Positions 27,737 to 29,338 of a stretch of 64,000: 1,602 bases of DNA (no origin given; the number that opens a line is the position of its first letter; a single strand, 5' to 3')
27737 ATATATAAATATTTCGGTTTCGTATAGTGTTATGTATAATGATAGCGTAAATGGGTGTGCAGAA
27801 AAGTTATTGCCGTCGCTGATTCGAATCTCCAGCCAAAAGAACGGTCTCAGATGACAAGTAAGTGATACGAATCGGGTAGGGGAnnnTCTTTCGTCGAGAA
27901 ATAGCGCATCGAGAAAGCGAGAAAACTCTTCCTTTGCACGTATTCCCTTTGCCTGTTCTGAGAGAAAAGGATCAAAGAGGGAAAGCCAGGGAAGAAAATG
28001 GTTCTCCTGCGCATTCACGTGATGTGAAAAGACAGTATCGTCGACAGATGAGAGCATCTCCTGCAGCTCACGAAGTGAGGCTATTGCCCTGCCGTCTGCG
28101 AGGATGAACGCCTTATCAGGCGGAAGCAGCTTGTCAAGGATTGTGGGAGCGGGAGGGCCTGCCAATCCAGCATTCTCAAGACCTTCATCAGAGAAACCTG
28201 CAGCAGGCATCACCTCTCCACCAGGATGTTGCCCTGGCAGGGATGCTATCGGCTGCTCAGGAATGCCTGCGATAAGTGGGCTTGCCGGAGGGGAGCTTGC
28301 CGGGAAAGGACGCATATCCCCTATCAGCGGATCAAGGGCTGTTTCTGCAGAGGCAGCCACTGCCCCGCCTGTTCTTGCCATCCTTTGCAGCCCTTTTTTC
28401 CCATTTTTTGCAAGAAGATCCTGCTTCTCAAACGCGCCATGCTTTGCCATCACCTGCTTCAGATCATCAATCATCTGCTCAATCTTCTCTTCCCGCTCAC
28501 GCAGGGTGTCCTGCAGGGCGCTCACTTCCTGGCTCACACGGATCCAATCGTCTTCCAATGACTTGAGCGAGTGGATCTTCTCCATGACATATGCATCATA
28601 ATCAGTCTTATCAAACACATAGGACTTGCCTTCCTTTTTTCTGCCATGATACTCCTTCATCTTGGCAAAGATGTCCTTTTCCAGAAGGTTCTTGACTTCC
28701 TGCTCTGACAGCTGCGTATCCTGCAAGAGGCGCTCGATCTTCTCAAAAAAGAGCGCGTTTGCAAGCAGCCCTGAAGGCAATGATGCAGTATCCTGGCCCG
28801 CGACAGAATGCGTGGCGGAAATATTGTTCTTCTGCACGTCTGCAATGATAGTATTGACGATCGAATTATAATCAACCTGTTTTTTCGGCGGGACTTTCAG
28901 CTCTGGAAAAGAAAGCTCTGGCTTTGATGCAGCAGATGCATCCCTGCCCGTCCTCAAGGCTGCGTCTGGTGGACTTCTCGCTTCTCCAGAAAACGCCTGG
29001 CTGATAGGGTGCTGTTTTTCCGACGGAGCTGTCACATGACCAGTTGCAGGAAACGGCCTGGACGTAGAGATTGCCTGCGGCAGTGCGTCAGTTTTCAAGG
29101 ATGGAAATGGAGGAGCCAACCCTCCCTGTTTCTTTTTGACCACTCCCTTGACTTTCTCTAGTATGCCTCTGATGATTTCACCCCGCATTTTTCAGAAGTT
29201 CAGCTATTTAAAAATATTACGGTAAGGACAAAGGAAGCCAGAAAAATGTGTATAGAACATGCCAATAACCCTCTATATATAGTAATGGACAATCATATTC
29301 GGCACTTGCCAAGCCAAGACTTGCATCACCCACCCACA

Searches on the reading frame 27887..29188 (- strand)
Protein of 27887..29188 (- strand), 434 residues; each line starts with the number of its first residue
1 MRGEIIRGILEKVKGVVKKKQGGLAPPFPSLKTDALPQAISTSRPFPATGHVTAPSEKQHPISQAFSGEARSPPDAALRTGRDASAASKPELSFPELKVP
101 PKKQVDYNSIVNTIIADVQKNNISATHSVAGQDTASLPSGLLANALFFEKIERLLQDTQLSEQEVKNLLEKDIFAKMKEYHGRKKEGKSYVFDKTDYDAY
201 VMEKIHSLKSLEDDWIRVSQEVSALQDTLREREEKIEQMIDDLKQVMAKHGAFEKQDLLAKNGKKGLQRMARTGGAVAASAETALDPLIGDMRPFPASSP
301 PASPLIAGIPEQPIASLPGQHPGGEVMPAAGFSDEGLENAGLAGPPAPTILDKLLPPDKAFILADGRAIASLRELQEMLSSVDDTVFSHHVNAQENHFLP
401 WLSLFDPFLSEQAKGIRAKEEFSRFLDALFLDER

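Call 24: search_protein_families(library=pfam, proteins=[window:27887-29188:-], max_evalue=0.001)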
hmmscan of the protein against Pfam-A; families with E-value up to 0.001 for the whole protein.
window:27887-29188:- (434 aa): 0 families

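Call 57: search_protein_families(library=pfam, proteins=[window:27887-29188:-], max_evalue=10)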
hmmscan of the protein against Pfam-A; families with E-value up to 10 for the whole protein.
window:27887-29188:- (434 aa): 1 family
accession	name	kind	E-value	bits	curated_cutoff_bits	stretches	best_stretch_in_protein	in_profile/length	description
PF20876.2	VipE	-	0.055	13.8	27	1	150-189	12-51/125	Effector protein VipE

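Call 75: search_protein_families(library=ncbifam, proteins=[window:27887-29188:-], max_evalue=1)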
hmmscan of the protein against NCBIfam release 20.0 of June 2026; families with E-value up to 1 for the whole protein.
window:27887-29188:- (434 aa): 1 family
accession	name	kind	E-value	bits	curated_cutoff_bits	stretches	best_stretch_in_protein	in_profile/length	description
NF003672.0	PRK05297.1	equivalog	0.011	13.3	783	1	143-260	914-1027/1290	phosphoribosylformylglycinamidine synthase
